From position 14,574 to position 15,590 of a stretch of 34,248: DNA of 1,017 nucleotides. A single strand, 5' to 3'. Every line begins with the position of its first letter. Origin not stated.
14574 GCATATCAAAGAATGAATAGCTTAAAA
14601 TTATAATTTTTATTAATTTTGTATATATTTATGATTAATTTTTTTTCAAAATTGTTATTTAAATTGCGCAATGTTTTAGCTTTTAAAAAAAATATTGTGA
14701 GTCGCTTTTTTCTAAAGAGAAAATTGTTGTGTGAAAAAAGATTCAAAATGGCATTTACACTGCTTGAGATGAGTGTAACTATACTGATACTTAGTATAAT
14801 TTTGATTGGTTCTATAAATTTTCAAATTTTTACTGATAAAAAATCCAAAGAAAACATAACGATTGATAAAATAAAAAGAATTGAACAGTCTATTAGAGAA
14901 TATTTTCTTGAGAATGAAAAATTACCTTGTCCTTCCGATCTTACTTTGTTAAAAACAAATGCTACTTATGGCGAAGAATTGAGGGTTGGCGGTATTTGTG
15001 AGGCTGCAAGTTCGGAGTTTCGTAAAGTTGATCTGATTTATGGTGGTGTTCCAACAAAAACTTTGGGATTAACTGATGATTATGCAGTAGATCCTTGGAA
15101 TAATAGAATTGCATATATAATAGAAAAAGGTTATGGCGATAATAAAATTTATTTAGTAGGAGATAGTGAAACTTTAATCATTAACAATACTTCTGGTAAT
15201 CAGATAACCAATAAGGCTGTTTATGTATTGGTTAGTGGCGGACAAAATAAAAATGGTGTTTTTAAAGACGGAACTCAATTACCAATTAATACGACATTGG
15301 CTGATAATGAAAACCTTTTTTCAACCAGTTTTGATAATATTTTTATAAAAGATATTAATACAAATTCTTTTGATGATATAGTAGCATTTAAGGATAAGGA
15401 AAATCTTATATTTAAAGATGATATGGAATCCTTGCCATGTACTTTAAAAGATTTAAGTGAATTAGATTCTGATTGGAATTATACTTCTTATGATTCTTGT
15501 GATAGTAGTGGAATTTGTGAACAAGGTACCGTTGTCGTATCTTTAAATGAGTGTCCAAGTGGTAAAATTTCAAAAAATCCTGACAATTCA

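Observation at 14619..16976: Pilin-type N-terminus fused to a tandem array of Sushi/CCP-like modules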

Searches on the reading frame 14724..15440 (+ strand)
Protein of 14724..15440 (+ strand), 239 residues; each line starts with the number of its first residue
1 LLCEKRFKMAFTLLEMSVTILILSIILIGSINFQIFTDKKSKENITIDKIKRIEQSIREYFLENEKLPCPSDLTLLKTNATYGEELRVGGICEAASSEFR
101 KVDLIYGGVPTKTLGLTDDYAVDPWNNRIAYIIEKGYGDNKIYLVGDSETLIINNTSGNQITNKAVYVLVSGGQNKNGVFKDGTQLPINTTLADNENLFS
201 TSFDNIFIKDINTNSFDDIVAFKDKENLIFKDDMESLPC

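Call 45: search_solved_structures(query=A3, max_evalue=10, show_alignments=3)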
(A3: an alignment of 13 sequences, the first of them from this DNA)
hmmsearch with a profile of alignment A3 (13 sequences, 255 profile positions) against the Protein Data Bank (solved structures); distinct sequences matched with E-value up to 10: 21.
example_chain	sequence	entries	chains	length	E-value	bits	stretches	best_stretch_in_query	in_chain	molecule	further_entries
9egp_A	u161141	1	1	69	6.5e-08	35.4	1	4-64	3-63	Geopilin domain 1 protein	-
8pfb_G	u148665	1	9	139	1.3e-06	31.2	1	12-94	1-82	Type IV pilin PilE1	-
5wda_A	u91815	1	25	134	5.2e-06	29.1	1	12-69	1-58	General secretion pathway protein G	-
8qqj_J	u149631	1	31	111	5.3e-06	29.1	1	12-122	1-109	Type IV narrow pilus major component PilA5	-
6xxe_A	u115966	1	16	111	5.7e-06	29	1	12-122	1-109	Uncharacterized protein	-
7tgg_A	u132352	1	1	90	6.1e-06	28.9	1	4-63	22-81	Geopilin domain 1 protein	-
8tj2_C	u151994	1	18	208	1.9e-05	27.3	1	12-67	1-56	Type IV major pilin protein PilA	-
9laa_A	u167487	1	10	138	0.00028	23.4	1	2-43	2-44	Type IV pilin protein PilA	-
9lab_B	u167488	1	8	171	0.001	21.6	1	7-40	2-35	MSHA major pilin subunit MshA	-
2m7g_A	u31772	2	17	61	0.0011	21.5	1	12-63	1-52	Geopilin domain 1 protein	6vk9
2hi2_A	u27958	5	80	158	0.0055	19.2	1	12-69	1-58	Fimbrial protein | PilA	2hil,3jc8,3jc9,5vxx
8p3b_A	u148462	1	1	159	0.007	18.9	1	12-96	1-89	Fimbrial protein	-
1ay2_A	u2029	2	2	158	0.0079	18.7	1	12-69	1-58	TYPE 4 PILIN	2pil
5kua_A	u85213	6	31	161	0.0099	18.4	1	12-81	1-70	pilin | Neisseria meningitidis PilE variant SB-GATDH | Neisseria meningitidis PilE, SB-DATDH variant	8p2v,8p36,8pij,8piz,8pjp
8tum_e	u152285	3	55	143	0.025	17.1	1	12-59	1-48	Type IV major pilin protein PilA | Pilin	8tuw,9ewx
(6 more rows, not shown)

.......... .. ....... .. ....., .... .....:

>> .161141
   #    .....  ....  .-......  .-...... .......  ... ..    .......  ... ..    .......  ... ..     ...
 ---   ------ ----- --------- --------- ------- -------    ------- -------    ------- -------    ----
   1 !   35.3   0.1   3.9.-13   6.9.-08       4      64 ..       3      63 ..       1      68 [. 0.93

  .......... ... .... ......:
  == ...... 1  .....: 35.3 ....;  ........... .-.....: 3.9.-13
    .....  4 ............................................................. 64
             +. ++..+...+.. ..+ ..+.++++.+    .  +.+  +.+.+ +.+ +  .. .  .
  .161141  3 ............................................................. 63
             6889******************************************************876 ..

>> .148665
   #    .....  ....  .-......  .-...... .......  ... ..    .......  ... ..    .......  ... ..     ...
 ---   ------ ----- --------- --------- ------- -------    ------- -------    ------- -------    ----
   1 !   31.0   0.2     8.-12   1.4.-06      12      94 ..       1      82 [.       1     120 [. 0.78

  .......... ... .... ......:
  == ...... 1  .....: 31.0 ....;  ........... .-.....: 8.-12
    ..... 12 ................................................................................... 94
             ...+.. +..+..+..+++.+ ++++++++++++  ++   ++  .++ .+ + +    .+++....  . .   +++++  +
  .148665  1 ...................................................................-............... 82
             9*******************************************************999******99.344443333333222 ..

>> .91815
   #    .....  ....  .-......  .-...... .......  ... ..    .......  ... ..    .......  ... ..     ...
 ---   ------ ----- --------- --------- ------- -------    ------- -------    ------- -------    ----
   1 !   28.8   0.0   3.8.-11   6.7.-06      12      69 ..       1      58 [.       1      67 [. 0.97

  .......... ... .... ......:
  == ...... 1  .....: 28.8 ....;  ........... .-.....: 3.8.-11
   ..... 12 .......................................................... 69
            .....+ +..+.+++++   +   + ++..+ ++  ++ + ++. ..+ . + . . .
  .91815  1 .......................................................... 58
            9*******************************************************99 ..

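Call 46: search_protein_families(library=pfam, alignment_id=A3, max_evalue=0.1)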
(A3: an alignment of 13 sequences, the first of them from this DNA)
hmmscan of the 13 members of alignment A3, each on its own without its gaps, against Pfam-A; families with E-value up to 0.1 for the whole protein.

A. member 1, seq(239 aa): 4 families
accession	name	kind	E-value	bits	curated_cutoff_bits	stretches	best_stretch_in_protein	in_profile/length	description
PF23885.1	DUF7238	-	0.024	15.2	27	1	34-106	10-81/112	Family of unknown function (DUF7238)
PF08334.16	T2SSG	-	0.039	14.4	21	0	39-77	7-46/108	Type II secretion system (T2SS), protein G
PF07963.17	N_methyl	-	0.057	13.5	21.2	1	11-29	7-25/27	Prokaryotic N-terminal methylation motif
PF18161.7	ISP1_C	-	0.062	13.6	25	0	177-229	13-64/107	ISP1 C-terminal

B. families by the number of members that match (of 13 scanned): 8 families
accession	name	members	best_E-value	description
PF07963.17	N_methyl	12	1.5e-06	Prokaryotic N-terminal methylation motif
PF08334.16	T2SSG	6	0.0079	Type II secretion system (T2SS), protein G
PF06305.16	LapA_dom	2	0.0064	Lipopolysaccharide assembly protein A domain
PF06742.16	DUF1214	1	0.022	Protein of unknown function (DUF1214)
PF11694.13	DUF3290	1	0.023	Protein of unknown function (DUF3290)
PF23885.1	DUF7238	1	0.024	Family of unknown function (DUF7238)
PF15833.10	DUF4714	1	0.035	Domain of unknown function (DUF4714)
PF18161.7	ISP1_C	1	0.062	ISP1 C-terminal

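Call 86: find_homologous_proteins(query=A3, max_evalue=1e-8)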
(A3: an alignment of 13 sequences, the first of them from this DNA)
Query A3 (13 sequences) (239 aa, profile of the alignment): 413 proteins with E <= 1e-8 among 8000 candidates; the best 120 are listed.
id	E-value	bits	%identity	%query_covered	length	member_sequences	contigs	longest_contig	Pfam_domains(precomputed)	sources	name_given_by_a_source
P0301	3.9e-79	284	28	100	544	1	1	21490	PF05787.20,PF07963.18,PF07494.18,PF17170.11,PF13449.13,PF24684.2,PF01436.28,PF25021.2,PF24303.1,PF08450.19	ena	-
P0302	2.7e-78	281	27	92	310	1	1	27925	PF07963.18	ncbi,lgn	-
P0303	5.3e-78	280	29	92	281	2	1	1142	PF07963.18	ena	-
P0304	9.1e-78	279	28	90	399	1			PF07963.18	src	-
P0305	2.0e-76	275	25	93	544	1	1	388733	PF01436.28,PF08450.19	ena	-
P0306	3.3e-76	274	24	92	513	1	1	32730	PF07963.18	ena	-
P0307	1.6e-75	272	30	98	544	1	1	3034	PF07963.18,PF17170.11,PF24684.2,PF01436.28,PF08450.19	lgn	-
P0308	3.0e-75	271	24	100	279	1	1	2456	PF07963.18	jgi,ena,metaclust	metaclust:\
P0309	3.2e-75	271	28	97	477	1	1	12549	PF07963.18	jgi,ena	jgi:prepilin-type N-terminal cleavage/methylation domain-containing protein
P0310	7.3e-75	270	24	97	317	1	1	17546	-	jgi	jgi:prepilin-type N-terminal cleavage/methylation domain-containing protein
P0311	7.4e-74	266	26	94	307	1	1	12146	PF07963.18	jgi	jgi:prepilin-type N-terminal cleavage/methylation domain-containing protein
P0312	3.2e-73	264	23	95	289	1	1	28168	PF07963.18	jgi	jgi:prepilin-type N-terminal cleavage/methylation domain-containing protein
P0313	4.1e-73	264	24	93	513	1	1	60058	PF07963.18,PF01436.28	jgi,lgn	-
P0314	9.1e-73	263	30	93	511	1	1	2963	PF07963.18,PF24684.2,PF01436.28,PF06739.18,PF08450.19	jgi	jgi:prepilin-type N-terminal cleavage/methylation domain-containing protein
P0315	1.0e-71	259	29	95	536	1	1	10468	PF07963.18,PF24684.2,PF01436.28,PF08450.19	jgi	jgi:prepilin-type N-terminal cleavage/methylation domain-containing protein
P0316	1.1e-71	259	32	98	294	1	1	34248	PF07963.18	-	-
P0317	1.1e-71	259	29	91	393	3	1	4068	PF07963.18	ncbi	ncbi:MAG: type II secretion system protein, partial [Pseudomonadota bacterium]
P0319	3.0e-71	258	28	92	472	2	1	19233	PF07963.18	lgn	-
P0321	6.1e-71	257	29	95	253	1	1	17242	PF07963.18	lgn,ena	-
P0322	1.7e-70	255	30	75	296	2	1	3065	PF07963.18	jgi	jgi:prepilin-type N-terminal cleavage/methylation domain-containing protein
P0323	3.9e-70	254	31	95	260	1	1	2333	PF07963.18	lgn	-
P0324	8.5e-70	253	32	52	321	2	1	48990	PF07963.18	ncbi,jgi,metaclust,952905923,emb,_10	jgi:prepilin-type N-terminal cleavage/methylation domain-containing protein|metaclust:\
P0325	1.2e-69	253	30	92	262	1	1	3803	PF07963.18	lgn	-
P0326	2.4e-69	252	31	92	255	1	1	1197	PF07963.18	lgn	-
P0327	7.0e-69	250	29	94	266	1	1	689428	-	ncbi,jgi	jgi:prepilin-type N-terminal cleavage/methylation domain-containing protein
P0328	7.0e-69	250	26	97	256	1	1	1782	PF07963.18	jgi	jgi:prepilin-type N-terminal cleavage/methylation domain-containing protein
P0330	2.2e-68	248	30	92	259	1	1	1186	PF07963.18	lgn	-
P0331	3.0e-68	248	33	36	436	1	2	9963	PF07963.18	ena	-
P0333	5.9e-68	247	34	51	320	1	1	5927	PF07963.18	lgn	-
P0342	3.1e-67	245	35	51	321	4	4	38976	PF07963.18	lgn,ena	-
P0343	4.2e-67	244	31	92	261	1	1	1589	PF07963.18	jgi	jgi:prepilin-type N-terminal cleavage/methylation domain-containing protein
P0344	5.1e-67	244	34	59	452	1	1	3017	PF07963.18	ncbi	-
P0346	1.3e-66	243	26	92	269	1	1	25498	PF07963.18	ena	-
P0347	1.9e-66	242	33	52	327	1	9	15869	PF07963.18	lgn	-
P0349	2.6e-66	242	34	52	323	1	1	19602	PF07963.18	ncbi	-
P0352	3.6e-66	241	28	55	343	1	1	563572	PF07963.18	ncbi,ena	-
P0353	3.8e-66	241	31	52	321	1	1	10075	PF07963.18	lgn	-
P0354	4.2e-66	241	29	96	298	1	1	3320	PF07963.18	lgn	-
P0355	4.9e-66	241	32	38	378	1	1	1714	PF07963.18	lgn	-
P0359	1.0e-65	240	31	92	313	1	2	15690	PF07963.18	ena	-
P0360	1.3e-65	239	31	95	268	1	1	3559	PF07963.18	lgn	-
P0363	2.8e-65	238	32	96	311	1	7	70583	PF07963.18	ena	-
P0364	2.9e-65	238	28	92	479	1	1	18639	PF07963.18,PF13449.13,PF24684.2,PF01436.28,PF08450.19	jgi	jgi:prepilin-type N-terminal cleavage/methylation domain-containing protein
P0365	3.1e-65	238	32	51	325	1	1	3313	PF07963.18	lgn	-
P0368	8.8e-65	237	29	96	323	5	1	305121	PF07963.18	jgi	jgi:prepilin-type N-terminal cleavage/methylation domain-containing protein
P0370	1.1e-64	236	33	97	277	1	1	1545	PF07963.18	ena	-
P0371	1.2e-64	236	28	92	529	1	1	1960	PF07963.18,PF07494.18,PF01436.28,PF25021.2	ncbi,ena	ncbi:MAG: prepilin-type N-terminal cleavage/methylation domain-containing protein [Pseudomonadota ba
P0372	1.3e-64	236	33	91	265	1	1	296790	PF07963.18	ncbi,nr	ncbi:MAG: type II secretion system protein [Rickettsiales bacterium]|nr:type II secretion system pro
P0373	1.7e-64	236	27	94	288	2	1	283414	PF07963.18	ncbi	-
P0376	2.9e-64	235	34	52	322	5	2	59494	PF07963.18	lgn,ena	-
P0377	2.9e-64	235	35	51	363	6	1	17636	PF07963.18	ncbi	-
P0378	3.6e-64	235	31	92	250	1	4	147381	PF07963.18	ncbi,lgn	-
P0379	4.2e-64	234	33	52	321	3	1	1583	PF07963.18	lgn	-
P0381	4.7e-64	234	32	53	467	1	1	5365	PF07963.18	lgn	-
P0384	4.9e-64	234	28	95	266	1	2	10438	PF07963.18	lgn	-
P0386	6.4e-64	234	30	93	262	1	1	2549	PF07963.18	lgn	-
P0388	2.0e-63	232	28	92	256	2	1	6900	PF07963.18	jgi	jgi:prepilin-type N-terminal cleavage/methylation domain-containing protein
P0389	2.9e-63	232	31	95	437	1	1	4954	PF07591.16,PF07963.18,PF13403.12,PF14890.12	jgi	jgi:prepilin-type N-terminal cleavage/methylation domain-containing protein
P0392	4.7e-63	231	29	96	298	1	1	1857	PF07963.18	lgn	-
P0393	6.0e-63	231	30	98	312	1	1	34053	PF07963.18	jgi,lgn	-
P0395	7.8e-63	230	31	53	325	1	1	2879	PF07963.18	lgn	-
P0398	1.8e-62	229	27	95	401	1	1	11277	PF01839.30,PF07963.18,PF13517.13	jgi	jgi:prepilin-type N-terminal cleavage/methylation domain-containing protein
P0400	2.2e-62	229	27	95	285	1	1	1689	PF07963.18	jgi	jgi:prepilin-type N-terminal cleavage/methylation domain-containing protein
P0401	3.3e-62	228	32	92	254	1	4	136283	PF07963.18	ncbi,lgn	-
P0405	5.5e-62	227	27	94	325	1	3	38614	PF07963.18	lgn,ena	-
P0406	6.9e-62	227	33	57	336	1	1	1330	PF07963.18,PF16190.12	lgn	-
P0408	1.2e-61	226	32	54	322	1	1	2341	PF07963.18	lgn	-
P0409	1.3e-61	226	31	93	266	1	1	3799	PF07963.18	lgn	-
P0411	2.3e-61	225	31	75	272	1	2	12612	PF07963.18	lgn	-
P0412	2.5e-61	225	30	96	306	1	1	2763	PF07963.18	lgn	-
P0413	2.9e-61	225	30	99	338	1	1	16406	PF07963.18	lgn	-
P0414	3.8e-61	225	25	94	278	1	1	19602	PF07963.18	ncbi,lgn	-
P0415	4.5e-61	224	28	93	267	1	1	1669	PF07963.18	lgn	-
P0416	7.0e-61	224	32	76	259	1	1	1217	PF07963.18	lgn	-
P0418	8.0e-61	224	32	98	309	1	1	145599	PF07963.18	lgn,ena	-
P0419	1.1e-60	223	29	94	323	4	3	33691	PF07963.18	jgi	-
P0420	1.3e-60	223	31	93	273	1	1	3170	PF07963.18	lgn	-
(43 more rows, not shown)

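Call 87: find_encoding_contigs(protein=P0372, flank=10000, max_places=1)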
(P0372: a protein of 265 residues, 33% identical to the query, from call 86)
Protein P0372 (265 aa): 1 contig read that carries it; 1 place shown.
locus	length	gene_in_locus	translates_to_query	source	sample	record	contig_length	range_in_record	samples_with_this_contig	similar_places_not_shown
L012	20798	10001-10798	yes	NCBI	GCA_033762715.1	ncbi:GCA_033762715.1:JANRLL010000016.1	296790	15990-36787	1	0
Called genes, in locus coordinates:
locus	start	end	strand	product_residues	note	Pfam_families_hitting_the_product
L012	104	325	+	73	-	-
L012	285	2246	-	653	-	PF02543:Carbam_trans_N, PF16861:Carbam_trans_C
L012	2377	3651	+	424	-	PF03952:Enolase_N, PF00113:Enolase_C, PF13378:MR_MLE_C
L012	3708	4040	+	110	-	PF04977:DivIC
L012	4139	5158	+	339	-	PF00676:E1_dh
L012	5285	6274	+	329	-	PF02779:Transket_pyr, PF02780:Transketolase_C, PF17147:PFOR_II (faint)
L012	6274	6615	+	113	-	PF28289:BV97_02767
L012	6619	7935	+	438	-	PF00364:Biotin_lipoyl, PF25997:BSH_YhbJ, PF02817:E3_binding, PF00198:2-oxoacid_dh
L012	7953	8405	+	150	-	PF08332:CaMKII_AD, PF13474:SnoaL_3, PF14534:DUF4440, PF12680:SnoaL_2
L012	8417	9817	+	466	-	PF00890:FAD_binding_2, PF01134:GIDA, PF01262:AlaDh_PNT_C (faint), PF07992:Pyr_redox_2, PF12831:FAD_oxidored, PF13738:Pyr_redox_3, PF00070:Pyr_redox, PF02852:Pyr_redox_dim, +4 more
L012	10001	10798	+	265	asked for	PF07963:N_methyl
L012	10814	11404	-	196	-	PF08511:COQ9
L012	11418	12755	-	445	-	PF00512:HisKA, PF02518:HATPase_c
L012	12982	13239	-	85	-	PF05768:Glrx-like (weak), PF00462:Glutaredoxin, PF04908:SH3BGR (faint)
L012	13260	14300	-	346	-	PF08331:QueG_DUF1730, PF25160:LdpA_Fe-S-bd (faint), PF12838:Fer4_7 (faint), PF13484:Fer4_16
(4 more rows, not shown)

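Call 88: find_encoding_contigs(protein=P0327, flank=10000, max_places=1)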
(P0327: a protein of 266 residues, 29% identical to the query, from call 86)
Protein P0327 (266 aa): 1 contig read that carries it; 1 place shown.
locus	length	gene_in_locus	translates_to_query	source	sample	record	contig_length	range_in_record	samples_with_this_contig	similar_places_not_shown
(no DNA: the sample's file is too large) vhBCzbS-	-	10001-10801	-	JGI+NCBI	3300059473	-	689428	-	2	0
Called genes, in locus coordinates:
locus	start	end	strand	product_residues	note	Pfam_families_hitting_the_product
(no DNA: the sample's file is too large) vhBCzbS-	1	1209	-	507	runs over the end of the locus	-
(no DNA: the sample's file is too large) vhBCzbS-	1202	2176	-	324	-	PF03308:MeaB, PF02492:cobW (faint)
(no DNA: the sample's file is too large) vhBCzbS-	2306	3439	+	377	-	PF00120:Gln-synt_C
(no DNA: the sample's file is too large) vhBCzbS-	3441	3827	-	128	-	PF01152:Bac_globin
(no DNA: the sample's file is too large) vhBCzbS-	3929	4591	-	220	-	PF05708:Peptidase_C92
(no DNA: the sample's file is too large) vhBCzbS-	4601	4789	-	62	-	-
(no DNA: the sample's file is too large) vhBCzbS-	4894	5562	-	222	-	PF05708:Peptidase_C92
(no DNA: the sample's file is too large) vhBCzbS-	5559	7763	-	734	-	PF01642:MM_CoA_mutase, PF02310:B12-binding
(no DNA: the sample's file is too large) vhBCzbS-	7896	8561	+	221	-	-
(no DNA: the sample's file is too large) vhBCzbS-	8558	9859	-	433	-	PF21088:MS_channel_1st, PF00924:MS_channel_2nd, PF21082:MS_channel_3rd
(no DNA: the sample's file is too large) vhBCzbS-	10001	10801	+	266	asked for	-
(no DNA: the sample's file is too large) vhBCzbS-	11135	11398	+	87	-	-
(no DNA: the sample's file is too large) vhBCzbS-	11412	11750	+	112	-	-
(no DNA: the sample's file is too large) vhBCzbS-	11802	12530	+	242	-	PF02146:SIR2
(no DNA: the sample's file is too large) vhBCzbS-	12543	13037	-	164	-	PF00578:AhpC-TSA, PF08534:Redoxin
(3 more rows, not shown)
